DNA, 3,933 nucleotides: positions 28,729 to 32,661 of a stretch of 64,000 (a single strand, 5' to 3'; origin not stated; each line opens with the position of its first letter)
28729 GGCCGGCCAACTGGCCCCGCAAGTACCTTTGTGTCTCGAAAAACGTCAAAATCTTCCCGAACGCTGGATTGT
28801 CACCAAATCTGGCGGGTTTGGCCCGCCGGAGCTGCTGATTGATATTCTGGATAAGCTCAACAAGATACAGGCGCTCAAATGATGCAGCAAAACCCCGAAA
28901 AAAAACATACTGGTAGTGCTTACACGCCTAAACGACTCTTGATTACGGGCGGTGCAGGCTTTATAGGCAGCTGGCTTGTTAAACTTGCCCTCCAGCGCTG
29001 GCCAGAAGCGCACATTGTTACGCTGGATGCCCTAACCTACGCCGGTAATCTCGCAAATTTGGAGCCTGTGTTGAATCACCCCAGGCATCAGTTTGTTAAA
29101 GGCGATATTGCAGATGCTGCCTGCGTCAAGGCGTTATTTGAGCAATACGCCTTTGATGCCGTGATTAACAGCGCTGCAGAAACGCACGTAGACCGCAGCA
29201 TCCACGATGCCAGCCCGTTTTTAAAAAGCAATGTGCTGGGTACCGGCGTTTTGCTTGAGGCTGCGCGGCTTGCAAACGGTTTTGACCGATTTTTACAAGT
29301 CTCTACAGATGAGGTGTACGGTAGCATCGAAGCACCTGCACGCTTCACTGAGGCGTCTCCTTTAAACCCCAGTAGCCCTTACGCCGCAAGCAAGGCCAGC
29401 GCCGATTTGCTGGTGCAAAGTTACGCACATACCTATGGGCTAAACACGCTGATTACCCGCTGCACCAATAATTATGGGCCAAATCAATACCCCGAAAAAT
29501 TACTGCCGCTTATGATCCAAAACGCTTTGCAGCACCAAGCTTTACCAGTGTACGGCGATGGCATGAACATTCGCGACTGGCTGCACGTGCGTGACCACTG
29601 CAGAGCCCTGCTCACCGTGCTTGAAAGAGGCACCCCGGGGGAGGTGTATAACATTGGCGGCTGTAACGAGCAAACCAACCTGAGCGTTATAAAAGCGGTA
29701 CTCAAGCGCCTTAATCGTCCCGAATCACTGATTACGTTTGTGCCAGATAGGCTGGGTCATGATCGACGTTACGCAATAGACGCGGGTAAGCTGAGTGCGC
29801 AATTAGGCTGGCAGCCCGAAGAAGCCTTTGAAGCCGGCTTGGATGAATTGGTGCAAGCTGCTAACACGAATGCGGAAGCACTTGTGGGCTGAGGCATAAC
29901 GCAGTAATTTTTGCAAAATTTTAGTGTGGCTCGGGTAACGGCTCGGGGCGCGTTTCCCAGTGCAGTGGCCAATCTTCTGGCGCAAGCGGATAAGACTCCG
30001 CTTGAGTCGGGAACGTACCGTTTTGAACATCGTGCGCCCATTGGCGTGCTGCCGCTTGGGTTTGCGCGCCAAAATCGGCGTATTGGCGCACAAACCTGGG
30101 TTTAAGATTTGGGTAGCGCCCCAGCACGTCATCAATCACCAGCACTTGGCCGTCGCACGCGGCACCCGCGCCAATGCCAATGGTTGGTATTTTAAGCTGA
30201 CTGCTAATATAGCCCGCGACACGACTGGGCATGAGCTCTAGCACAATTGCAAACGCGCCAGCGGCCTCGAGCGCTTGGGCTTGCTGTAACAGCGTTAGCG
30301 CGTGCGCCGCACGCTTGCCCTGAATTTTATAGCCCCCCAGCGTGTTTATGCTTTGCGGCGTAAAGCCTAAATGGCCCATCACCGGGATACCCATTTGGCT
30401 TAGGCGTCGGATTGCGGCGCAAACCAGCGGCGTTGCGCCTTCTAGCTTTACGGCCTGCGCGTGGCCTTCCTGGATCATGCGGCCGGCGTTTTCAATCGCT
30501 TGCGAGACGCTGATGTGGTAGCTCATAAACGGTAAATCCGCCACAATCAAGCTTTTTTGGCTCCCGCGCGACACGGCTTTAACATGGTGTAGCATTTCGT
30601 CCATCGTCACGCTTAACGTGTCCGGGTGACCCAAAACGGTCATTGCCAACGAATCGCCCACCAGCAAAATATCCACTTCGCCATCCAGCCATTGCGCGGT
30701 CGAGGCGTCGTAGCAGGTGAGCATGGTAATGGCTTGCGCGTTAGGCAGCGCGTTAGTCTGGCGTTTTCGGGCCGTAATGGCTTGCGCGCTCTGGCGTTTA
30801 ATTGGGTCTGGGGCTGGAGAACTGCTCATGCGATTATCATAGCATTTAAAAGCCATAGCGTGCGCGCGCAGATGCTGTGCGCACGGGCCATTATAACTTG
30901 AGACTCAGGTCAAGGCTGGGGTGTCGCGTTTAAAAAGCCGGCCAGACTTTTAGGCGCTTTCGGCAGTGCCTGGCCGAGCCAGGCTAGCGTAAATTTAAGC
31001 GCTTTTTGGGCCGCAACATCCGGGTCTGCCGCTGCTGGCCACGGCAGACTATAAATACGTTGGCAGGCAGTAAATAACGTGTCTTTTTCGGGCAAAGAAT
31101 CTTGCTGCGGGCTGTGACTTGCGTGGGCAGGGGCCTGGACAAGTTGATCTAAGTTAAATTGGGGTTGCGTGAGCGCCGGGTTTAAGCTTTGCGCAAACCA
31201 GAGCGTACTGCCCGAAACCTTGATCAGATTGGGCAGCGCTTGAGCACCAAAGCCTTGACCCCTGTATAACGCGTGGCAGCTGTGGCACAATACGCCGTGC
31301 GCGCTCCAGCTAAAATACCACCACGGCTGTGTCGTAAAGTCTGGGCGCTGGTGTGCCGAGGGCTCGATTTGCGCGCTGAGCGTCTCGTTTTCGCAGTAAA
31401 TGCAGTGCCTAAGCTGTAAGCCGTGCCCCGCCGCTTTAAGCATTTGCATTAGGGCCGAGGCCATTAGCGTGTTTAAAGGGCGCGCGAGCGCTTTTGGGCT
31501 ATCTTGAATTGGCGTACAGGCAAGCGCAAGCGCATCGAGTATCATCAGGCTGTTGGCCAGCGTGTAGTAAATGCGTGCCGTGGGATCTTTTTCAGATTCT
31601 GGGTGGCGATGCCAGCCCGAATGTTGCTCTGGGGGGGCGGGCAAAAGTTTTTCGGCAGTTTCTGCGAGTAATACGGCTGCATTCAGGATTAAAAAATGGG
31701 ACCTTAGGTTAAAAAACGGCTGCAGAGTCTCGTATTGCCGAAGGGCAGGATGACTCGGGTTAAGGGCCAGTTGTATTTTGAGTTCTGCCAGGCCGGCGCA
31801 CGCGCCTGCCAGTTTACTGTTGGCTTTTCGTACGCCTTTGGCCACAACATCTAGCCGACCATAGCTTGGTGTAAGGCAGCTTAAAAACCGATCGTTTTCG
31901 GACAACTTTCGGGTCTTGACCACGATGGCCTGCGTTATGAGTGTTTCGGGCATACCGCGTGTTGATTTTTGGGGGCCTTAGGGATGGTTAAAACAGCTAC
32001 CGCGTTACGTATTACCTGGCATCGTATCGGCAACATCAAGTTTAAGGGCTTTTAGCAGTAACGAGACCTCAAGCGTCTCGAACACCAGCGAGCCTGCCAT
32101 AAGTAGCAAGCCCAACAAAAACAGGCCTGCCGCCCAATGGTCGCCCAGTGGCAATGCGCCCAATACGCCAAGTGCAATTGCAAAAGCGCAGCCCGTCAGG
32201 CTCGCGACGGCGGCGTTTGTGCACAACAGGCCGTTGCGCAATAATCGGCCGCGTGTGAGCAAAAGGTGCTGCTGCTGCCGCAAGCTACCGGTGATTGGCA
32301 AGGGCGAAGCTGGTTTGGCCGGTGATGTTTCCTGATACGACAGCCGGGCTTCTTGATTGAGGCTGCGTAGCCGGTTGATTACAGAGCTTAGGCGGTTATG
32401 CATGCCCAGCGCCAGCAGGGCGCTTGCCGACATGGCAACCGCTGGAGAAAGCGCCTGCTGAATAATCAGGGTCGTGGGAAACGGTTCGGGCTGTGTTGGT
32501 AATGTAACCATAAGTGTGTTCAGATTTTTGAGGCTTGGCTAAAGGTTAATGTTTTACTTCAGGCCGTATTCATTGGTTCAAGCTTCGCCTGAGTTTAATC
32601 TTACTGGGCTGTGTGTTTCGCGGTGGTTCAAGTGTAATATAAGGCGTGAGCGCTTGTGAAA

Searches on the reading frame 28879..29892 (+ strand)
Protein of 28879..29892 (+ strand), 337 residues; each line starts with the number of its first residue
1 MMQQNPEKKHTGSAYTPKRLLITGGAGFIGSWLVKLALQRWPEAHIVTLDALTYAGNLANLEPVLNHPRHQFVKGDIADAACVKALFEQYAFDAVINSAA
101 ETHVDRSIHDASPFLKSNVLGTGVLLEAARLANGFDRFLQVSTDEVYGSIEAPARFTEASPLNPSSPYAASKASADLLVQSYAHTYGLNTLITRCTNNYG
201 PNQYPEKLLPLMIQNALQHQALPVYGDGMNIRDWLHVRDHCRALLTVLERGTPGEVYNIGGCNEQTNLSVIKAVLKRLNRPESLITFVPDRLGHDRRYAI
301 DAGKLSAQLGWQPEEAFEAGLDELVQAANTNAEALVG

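Call 65: search_protein_families(library=pfam, proteins=[window:28879-29892:+], max_evalue=0.0001)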
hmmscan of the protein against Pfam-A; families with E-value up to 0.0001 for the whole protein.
window:28879-29892:+ (337 aa): 7 families
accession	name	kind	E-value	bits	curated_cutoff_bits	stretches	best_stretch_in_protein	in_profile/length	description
PF16363.11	GDP_Man_Dehyd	-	1.2e-80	271.9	27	1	21-323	1-331/332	GDP-mannose 4,6 dehydratase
PF01370.27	Epimerase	-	1.1e-67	228.4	20.9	1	21-260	2-240/240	NAD dependent epimerase/dehydratase family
PF04321.23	RmlD_sub_bind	-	5.3e-20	72.1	27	1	19-286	2-239/287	RmlD substrate binding domain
PF01073.25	3Beta_HSD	-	6e-15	55.5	22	1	21-238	1-219/280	3-beta hydroxysteroid dehydrogenase/isomerase family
PF02719.21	Polysacc_synt_2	-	8.6e-15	55.1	20.2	1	20-257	1-226/293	Polysaccharide biosynthesis protein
PF07993.18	NAD_binding_4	-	4.2e-12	46.2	20.1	1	22-197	1-206/258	Male sterility protein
PF13460.12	NAD_binding_10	-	2e-06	28.2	27.2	1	24-182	1-134/184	NAD(P)H-binding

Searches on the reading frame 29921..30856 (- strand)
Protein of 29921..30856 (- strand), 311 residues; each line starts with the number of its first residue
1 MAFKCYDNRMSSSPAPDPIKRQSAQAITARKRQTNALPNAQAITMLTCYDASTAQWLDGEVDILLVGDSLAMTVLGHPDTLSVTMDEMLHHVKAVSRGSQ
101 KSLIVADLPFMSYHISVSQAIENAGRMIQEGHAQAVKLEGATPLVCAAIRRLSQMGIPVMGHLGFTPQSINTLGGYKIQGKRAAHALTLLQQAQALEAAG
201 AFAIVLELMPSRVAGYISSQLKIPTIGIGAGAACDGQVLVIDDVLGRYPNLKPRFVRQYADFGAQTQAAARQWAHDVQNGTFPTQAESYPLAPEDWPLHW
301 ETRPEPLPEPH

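Call 65: search_protein_families(library=pfam, proteins=[window:29921-30856:-], max_evalue=0.0001)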
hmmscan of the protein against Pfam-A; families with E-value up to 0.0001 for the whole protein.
window:29921-30856:- (311 aa): 1 family
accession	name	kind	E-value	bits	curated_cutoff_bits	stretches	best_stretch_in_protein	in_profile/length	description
PF02548.21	Pantoate_transf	-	5.6e-106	354.1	28.7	1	39-284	13-258/259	Ketopantoate hydroxymethyltransferase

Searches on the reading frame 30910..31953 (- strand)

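Call 65: search_protein_families(library=pfam, proteins=[window:30910-31953:-], max_evalue=0.0001)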
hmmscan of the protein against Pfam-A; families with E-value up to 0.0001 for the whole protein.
window:30910-31953:- (347 aa): 1 family
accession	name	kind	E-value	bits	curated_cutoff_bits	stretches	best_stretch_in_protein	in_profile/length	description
PF11967.14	RecO_N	-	5.8e-13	49.1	27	1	6-80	5-80/80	Recombination protein O N terminal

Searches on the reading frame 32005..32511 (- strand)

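Call 65: search_protein_families(library=pfam, proteins=[window:32005-32511:-], max_evalue=0.0001)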
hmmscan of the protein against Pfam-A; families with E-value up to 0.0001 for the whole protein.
window:32005-32511:- (168 aa): 1 family
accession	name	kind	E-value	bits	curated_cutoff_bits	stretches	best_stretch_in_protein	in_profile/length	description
PF11026.13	DUF2721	-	3.6e-15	56.4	28.3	1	21-157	2-128/129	Protein of unknown function (DUF2721)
